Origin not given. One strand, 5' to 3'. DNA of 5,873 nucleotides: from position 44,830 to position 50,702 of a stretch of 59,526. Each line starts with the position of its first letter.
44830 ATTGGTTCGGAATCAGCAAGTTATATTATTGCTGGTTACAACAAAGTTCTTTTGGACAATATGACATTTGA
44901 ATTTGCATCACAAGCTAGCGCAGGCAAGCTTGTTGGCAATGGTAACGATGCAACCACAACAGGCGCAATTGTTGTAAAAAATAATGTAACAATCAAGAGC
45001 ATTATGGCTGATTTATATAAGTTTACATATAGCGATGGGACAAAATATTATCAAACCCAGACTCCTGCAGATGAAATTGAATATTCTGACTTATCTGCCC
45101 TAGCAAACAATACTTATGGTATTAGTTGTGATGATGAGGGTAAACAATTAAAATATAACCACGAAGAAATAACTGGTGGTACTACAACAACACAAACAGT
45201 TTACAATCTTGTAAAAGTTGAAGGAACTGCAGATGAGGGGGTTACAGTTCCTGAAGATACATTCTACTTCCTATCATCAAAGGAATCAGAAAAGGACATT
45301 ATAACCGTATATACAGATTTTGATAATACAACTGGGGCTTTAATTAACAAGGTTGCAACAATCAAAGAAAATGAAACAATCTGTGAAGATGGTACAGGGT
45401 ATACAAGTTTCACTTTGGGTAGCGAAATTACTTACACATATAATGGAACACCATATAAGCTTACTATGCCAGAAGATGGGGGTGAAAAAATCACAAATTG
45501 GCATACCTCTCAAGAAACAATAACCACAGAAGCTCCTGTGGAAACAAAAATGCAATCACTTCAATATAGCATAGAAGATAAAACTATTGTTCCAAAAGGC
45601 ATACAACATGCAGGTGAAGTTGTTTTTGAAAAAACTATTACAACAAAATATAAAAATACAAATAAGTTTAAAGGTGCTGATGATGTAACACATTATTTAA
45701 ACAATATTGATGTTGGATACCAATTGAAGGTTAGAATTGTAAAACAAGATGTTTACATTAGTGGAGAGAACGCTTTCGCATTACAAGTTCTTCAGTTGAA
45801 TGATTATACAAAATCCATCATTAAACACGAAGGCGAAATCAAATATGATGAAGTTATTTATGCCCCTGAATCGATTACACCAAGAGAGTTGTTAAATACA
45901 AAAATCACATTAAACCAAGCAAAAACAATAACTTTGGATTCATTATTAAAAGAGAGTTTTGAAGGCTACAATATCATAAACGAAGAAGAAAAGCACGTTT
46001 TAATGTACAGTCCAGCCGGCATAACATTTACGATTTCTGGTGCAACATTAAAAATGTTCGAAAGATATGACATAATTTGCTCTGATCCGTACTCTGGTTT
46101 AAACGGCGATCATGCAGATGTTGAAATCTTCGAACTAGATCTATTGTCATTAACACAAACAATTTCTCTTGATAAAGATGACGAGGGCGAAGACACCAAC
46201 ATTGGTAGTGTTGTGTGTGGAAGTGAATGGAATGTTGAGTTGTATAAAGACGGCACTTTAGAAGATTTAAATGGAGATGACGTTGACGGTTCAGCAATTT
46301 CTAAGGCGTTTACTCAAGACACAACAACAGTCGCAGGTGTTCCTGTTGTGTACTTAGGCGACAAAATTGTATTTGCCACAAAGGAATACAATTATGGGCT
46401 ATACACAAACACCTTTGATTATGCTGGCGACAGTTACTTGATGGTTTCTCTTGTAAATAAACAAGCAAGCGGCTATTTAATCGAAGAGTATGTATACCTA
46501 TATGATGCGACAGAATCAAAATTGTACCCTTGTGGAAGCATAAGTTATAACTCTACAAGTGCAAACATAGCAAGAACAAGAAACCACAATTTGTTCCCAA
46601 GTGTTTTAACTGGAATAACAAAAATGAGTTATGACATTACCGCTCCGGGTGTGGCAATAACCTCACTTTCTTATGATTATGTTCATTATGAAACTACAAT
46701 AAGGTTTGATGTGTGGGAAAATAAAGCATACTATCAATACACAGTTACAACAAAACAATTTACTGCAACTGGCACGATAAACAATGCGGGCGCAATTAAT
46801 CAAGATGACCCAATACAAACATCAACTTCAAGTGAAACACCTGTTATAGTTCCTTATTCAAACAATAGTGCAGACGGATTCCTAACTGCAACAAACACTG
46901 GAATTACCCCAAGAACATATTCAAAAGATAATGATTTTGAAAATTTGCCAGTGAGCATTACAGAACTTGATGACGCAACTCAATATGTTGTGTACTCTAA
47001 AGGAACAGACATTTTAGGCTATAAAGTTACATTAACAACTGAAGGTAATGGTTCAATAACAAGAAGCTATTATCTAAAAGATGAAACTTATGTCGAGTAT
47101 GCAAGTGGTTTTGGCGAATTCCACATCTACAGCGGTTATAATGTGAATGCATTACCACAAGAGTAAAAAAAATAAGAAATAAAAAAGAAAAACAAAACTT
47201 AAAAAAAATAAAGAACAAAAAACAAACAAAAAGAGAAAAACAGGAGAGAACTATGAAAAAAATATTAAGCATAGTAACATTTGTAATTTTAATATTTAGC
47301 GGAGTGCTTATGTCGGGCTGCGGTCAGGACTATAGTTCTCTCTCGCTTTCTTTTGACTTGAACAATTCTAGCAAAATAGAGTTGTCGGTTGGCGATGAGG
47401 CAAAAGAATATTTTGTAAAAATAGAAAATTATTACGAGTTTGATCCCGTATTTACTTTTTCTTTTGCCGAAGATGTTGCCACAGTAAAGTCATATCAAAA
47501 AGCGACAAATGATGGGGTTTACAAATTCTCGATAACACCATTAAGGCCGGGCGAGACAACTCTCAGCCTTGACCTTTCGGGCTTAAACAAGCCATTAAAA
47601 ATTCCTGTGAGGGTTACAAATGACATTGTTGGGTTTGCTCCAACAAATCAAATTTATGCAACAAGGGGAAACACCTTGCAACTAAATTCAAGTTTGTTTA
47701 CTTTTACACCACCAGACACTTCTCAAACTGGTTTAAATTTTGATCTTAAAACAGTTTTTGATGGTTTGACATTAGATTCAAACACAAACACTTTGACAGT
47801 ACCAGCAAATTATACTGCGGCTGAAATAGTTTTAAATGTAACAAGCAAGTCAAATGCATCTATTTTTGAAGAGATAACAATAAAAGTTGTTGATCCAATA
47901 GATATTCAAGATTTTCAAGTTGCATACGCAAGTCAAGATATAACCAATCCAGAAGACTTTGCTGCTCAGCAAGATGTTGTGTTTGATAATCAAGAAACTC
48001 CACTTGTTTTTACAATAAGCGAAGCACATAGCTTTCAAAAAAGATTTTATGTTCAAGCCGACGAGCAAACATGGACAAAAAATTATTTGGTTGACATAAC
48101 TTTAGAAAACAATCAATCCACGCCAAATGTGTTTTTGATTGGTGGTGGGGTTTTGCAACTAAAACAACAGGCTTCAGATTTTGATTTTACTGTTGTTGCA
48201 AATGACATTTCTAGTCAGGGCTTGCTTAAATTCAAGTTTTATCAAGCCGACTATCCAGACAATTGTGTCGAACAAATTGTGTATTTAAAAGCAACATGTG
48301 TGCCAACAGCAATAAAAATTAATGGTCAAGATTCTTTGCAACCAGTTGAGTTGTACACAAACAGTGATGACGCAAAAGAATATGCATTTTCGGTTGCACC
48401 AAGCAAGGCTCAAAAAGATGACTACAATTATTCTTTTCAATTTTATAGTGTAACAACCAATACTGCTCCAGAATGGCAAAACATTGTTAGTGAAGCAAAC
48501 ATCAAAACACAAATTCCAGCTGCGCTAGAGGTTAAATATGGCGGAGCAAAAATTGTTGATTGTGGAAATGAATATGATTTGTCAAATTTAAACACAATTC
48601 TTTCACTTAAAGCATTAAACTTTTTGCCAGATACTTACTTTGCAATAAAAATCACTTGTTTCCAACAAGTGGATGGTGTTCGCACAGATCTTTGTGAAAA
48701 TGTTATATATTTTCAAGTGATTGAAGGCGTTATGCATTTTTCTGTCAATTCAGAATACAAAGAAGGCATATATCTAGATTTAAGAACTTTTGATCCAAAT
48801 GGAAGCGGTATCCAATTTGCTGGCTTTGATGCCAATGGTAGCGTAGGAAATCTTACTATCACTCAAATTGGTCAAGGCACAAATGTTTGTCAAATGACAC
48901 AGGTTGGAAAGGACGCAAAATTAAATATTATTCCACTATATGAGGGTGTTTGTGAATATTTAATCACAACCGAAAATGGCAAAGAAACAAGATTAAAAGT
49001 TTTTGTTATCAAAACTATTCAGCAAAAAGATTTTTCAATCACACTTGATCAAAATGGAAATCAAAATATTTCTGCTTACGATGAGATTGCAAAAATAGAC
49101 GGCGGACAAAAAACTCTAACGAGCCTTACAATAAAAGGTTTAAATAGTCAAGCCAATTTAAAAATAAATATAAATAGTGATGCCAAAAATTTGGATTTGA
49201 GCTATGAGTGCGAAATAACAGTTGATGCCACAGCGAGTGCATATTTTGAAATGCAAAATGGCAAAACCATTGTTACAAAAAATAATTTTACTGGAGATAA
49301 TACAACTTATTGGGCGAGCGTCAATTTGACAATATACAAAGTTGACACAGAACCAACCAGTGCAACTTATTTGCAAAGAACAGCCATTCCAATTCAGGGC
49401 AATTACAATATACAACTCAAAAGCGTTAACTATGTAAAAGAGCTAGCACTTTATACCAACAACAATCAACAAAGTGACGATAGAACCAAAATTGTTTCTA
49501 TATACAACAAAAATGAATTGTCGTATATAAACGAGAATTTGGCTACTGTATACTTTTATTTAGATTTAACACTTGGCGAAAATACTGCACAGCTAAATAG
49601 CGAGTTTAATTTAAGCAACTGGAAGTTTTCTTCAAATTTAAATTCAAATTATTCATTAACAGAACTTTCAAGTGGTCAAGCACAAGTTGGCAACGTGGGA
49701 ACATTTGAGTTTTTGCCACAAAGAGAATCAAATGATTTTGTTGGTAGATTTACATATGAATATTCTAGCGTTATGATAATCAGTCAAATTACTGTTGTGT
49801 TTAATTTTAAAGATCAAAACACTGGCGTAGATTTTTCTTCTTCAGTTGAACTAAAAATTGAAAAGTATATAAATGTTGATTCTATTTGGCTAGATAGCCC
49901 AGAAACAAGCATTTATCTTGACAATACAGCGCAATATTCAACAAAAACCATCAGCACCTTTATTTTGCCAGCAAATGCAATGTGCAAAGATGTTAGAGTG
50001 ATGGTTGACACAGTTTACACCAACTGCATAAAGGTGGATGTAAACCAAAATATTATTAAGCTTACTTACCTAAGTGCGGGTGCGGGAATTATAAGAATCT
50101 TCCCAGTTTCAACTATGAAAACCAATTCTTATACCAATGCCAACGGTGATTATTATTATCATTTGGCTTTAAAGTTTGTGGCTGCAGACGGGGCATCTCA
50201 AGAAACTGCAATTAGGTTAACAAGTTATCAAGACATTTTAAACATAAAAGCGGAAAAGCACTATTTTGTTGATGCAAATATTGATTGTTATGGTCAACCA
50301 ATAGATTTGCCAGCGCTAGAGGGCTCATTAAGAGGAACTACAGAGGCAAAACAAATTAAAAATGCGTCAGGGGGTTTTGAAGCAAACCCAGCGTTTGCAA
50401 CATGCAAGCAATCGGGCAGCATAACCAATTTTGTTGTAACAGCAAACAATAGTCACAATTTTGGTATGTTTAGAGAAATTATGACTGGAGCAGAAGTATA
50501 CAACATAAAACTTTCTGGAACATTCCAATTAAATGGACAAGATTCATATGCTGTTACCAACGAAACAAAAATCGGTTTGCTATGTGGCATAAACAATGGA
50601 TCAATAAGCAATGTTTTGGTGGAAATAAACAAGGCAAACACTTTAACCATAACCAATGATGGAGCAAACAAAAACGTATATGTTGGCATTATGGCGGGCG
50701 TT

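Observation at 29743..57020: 27-kb operon of two paralogous giant lipoproteins built from Ig-like domains and iterated GLUG-type beta-helix modules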

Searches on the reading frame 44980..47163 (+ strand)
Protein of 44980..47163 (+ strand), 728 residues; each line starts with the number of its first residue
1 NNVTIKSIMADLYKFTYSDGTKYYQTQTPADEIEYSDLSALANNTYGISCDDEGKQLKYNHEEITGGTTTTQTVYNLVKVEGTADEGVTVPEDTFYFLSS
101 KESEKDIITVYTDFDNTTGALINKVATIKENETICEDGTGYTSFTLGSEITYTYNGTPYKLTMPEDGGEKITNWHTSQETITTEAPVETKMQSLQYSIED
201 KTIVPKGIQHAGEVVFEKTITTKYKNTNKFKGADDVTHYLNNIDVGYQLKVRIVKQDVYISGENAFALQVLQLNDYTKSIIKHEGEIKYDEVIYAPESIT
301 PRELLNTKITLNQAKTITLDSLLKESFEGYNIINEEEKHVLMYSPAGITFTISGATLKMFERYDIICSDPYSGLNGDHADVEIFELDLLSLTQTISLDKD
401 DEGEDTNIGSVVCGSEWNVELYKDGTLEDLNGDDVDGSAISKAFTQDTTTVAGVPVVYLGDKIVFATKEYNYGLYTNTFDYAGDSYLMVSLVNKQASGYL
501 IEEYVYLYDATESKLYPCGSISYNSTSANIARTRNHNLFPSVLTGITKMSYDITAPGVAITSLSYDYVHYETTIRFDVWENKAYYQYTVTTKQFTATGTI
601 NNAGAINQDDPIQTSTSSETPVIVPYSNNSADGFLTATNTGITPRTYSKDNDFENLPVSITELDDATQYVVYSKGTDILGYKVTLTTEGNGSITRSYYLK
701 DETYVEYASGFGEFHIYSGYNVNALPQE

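Call 57: search_protein_representatives(protein=window:44980-47163:+)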
Query: 728 residues. Proteins with E-value up to 0.001 (for the whole library): 1; up to 1e-10: 1; up to 1e-30: 1. The best 1 are listed.
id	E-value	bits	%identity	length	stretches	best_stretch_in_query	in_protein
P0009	0.0e+00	1608.0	100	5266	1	1-728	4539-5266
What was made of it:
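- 44980..47163 (+): A C-terminal tail of 728 aa. It is Thr/Tyr-rich and has no detectable relatives. phmmer against 1.84e9 representatives found only A itself (call 57).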

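Call 86: search_protein_families(library=pfam, alignment_id=A3, max_evalue=0.001)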
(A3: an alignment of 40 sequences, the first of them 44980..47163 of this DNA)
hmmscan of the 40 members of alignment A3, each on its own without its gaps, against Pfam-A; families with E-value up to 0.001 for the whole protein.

A. member 1, window:44980-47163:+ (728 aa): 0 families

B. families by the number of members that match (of 40 scanned): 8 families
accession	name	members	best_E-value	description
PF19044.6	P-loop_TraG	7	1.9e-21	TraG P-loop domain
PF01935.23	DUF87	7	2e-10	Helicase HerA, central domain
PF12846.13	AAA_10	7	4.1e-09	AAA-like domain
PF01580.24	FtsK_SpoIIIE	7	1.4e-05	FtsK/SpoIIIE family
PF09479.16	Flg_new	3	1.6e-56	Listeria-Bacteroides repeat domain (List_Bact_rpt)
PF07581.17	Glug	3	8.8e-09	The GLUG motif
PF18998.6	Flg_new_2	1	1.2e-06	Divergent InlB B-repeat domain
PF13401.12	AAA_22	1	5e-05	AAA domain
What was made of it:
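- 44980..47163 (+): No Pfam family (call 86).
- On Polymorphic toxin systems: The tail has no Pfam family, and among 1.84e9 representatives it matches only A itself (calls 57, 86).
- Three tails carry Flg_new, three carry GLUG, and the rest have nothing (call 86).
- Tried and rejected: A toxin reading of the tail (calls 57, 86).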

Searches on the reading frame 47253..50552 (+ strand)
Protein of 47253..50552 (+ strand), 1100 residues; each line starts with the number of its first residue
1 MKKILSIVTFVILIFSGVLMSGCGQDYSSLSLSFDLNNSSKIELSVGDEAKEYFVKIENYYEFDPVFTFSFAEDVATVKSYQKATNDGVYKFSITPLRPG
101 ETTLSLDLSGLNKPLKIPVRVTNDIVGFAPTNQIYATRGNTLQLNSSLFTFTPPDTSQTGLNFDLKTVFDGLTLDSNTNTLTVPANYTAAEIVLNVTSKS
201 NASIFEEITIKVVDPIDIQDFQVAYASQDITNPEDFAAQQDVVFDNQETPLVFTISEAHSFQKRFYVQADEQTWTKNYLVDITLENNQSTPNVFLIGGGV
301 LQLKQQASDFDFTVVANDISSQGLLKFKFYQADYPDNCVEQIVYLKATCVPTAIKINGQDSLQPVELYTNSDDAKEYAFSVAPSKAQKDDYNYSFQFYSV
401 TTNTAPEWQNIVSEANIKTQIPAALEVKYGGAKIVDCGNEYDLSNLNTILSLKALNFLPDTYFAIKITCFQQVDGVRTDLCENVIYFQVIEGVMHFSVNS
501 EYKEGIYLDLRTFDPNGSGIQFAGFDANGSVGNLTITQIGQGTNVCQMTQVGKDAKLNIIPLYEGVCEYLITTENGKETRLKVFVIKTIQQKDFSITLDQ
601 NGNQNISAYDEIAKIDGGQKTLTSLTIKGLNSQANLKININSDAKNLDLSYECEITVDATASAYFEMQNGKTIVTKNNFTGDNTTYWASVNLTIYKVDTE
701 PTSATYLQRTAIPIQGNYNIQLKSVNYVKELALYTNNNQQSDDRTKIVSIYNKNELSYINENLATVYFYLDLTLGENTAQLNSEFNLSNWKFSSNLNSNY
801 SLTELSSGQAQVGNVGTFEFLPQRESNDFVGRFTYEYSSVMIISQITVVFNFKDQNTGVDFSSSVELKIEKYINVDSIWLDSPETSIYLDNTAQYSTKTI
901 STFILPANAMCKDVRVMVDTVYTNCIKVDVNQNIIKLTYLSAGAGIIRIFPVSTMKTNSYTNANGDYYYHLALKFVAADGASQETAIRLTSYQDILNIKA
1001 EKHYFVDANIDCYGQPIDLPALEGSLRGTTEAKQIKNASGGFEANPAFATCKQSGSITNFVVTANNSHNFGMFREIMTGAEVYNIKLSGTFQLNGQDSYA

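Call 69: search_solved_structures(query=A2, max_evalue=10)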
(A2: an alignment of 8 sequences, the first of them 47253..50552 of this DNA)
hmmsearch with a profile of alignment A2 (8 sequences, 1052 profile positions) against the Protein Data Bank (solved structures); distinct sequences matched with E-value up to 10: 1.
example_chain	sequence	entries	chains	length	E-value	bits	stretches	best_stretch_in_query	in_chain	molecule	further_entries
4uid_A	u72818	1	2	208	0.74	10.7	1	70-119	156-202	SURFACE LAYER PROTEIN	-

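Call 72: predict_structure(alignment_id=A2)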
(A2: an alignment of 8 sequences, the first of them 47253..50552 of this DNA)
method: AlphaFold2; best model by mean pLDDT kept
length: 1100 residues; sequences in the alignment: 8
mean_pLDDT: 70.4   pTM: 0.34
mean pLDDT of the five models: 70.4, 67.6, 67.4, 65.7, 65.0
residues with pLDDT >= 90: 12; 70-90: 655; 50-70: 287; < 50: 146
segments of 3 or more residues with pLDDT < 50: 1-30, 84-86, 287-304, 615-617, 644-648, 708-711, 739-742, 752-763, 776-780, 796-807, 823-827, 838-841, 908-910, 954-958, 1031-1033, 1039-1052
pLDDT, mean of each block of 10 residues (from residue 1): 25 31 39 53 74 68 64 77 57 79 75 69 83 84 87 81 82 84 85 88 86 84 83 76 69 68 83 78 63 31 60 76 83 84 81 82 81 82 69 82 73 76 84 71 67 86 87 75 87 83 73 59 83 81 74 82 79 85 71 69 66 57 75 75 48 65 77 72 67 53 49 60 69 64 62 39 60 54 52 48 49 61 52 58 66 62 74 61 78 83 63 77 81 87 85 52 62 86 83 86 86 84 80 47 43 73 66 80 83 59
secondary structure, 60 per line:
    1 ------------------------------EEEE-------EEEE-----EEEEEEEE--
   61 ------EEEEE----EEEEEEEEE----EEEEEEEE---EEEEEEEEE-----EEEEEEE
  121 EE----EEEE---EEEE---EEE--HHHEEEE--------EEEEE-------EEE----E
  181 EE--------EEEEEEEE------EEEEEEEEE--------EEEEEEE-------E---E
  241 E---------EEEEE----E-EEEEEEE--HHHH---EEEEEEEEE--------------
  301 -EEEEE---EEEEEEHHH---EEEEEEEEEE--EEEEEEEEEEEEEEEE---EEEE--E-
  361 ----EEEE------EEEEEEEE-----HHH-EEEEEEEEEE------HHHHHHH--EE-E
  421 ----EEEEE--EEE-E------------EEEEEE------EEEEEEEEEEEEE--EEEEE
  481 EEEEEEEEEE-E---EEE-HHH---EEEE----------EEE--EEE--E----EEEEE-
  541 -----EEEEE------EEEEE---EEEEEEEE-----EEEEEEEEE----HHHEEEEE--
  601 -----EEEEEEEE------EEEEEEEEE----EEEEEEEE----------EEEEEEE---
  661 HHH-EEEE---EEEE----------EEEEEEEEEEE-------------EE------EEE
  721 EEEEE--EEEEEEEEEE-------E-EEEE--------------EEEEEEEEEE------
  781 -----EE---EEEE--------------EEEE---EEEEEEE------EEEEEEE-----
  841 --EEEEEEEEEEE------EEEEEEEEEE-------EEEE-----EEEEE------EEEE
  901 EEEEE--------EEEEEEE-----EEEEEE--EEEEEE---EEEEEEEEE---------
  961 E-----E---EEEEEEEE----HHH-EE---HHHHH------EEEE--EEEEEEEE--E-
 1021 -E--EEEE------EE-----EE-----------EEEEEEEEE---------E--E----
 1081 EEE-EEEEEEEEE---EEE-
elements in order (helices of 4 or more, strands of 3 or more residues): E31-34 E42-45 E51-58 E67-71 E76-84 E89-96 E100-108 E114-122 E127-130 E134-137 E141-143 E149-152 E161-165 E173-175 E180-182 E191-198 E205-213 E222-228 E251-255 E262-268 H271-274 E278-286 E302-306 E310-315 E322-331 E334-349 E353-356 E365-368 E375-382 E392-401 H408-414 E425-429 E432-434 E449-454 E461-473 E476-490 E496-498 E506-509 E520-522 E525-527 E535-539 E546-550 E557-561 E565-572 E578-586 E594-598 E606-613 E620-628 E633-640 E651-657 E665-668 E672-675 E686-696 E718-725 E728-737 E747-750 E765-774 E791-794 E809-812 E816-822 E829-835 E843-853 E860-869 E877-880 E886-890 E897-905 E914-920 E926-931 E934-939 E943-951 E971-978 H992-996 E1003-1006 E1009-1016 E1025-1028 E1055-1063 E1081-1083 E1085-1093 E1097-1099
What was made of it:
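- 47343..50207 (+): B tandem Ig-like array (aa ~31-985, about 9-10 beta-sandwich units). AF2 mean pLDDT 70, all-beta (call 72).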

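Call 75: fold_search(model_id=the predicted structure, library=pdb)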
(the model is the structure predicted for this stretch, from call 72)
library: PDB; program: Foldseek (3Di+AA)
matches with E <= 10: 1782; with E <= 0.001: 275
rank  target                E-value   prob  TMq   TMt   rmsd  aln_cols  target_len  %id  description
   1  7r5k_10               2.1e-23  1.00  0.14  0.10  61.1      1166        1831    9  Human nuclear pore complex (constricted) (released 2022-06-22)
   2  9hcj_10               7.9e-23  1.00  0.12  0.09  91.7      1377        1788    9  D. discoideum nuclear pore complex (released 2024-12-25)
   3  9ijj_O                2.4e-20  1.00  0.11  0.10  90.5      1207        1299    9  In situ structure of the central apparatus in mouse sperm axoneme. (released 2025-06-04)
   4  9ijj_h                1.5e-19  1.00  0.14  0.11  38.9      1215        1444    9  In situ structure of the central apparatus in mouse sperm axoneme. (released 2025-06-04)
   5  9ijj_4G               1.2e-17  1.00  0.15  0.05  41.9      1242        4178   10  In situ structure of the central apparatus in mouse sperm axoneme. (released 2025-06-04)
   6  9ijj_4H               1.6e-17  1.00  0.13  0.05  41.5      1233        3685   10  In situ structure of the central apparatus in mouse sperm axoneme. (released 2025-06-04)
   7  3dmk_A                8.6e-17  1.00  0.14  0.18  31.7      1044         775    8  Crystal structure of Down Syndrome Cell Adhesion Molecule (DSCAM) isoform 1.30.30, N-terminal eight Ig domains (released 2008-10-07)
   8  3b43                  6.0e-16  1.00  0.09  0.15  52.9       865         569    7  I-band fragment I65-I70 from titin (released 2008-01-22)
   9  9g93_A                1.6e-15  1.00  0.16  0.25  29.1       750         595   11  CryoET structure of the in vitro grown Bacillus anthracis Sap S-layer (released 2024-12-18)
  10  9ijj_4J               2.0e-14  1.00  0.12  0.15  57.6       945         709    9  In situ structure of the central apparatus in mouse sperm axoneme. (released 2025-06-04)
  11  7ol2_A                2.5e-14  1.00  0.15  0.25  35.5       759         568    8  Crystal structure of mouse contactin 1 immunoglobulin domains (released 2022-12-14)
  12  7ol4_A                3.4e-14  1.00  0.15  0.23  34.0       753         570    9  Mouse contactin-1 neurofascin-155 immunoglobulin domains adhesion complex (released 2022-12-14)
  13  6qx4_B                3.9e-14  1.00  0.15  0.23  31.1       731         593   12  Structure of the Bacillus anthracis Sap S-layer assembly domain (released 2019-07-31)
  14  4aq1_A                7.5e-14  1.00  0.10  0.14  38.4       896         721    9  Structure of the SbsB S-layer protein of Geobacillus stearothermophilus PV72p2 in complex with nanobody KB6 (released 2012-06-13)
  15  3dmk_B                7.8e-14  1.00  0.11  0.15  40.8       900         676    8  Crystal structure of Down Syndrome Cell Adhesion Molecule (DSCAM) isoform 1.30.30, N-terminal eight Ig domains (released 2008-10-07)
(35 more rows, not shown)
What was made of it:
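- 47343..50207 (+): Foldseek hits to Ig-array proteins down to E 2e-23 (call 75).
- Closest known: Giant Ig-array surface proteins and Gram-positive S-layer Ig arrays. Same: All share a long tandem array of beta-sandwich Ig-like domains at the cell surface (call 75).
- Calls 72 and 75. Foldseek hits for the stalk include the Sap, EA1 and SbsB S-layer Ig arrays (call 75).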
